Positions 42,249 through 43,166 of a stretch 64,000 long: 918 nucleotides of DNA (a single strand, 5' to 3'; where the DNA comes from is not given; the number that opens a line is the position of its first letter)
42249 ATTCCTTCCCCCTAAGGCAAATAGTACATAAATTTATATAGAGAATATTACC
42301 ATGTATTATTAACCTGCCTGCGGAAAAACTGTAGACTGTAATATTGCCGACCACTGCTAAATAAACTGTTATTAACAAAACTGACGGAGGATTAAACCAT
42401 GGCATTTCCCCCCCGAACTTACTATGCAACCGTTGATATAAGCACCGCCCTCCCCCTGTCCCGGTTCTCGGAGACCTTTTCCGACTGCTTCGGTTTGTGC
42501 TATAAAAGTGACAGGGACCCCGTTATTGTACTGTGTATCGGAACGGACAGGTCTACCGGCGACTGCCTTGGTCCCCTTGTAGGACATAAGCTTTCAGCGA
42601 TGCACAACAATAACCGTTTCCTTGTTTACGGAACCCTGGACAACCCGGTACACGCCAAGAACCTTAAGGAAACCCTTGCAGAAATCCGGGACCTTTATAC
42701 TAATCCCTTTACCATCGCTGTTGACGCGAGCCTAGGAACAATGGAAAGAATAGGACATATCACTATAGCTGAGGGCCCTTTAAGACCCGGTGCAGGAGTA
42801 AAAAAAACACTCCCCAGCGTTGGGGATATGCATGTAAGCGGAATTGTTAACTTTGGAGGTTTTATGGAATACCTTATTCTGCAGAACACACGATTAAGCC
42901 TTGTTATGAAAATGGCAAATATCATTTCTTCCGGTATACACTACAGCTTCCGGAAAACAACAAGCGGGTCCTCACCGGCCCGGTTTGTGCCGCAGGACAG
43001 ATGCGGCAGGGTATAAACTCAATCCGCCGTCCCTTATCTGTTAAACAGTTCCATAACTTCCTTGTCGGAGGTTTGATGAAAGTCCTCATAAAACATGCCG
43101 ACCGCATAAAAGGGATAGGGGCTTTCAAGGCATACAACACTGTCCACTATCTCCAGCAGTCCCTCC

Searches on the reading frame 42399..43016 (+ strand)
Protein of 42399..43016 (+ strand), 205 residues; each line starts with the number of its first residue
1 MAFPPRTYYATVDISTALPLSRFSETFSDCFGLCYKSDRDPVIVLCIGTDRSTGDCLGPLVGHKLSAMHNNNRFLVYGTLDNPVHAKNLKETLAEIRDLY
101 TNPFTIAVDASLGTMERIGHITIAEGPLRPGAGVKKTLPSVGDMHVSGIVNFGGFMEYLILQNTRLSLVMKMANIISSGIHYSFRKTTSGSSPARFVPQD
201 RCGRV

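Call 79: search_protein_families(library=pfam, proteins=[window:42399-43016:+], max_evalue=0.001)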
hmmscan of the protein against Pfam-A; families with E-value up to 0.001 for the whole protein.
window:42399-43016:+ (205 aa): 1 family
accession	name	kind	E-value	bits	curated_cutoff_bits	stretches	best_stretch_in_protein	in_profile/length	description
PF06866.16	DUF1256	-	2.3e-60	203.2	27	1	27-178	13-163/164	Protein of unknown function (DUF1256)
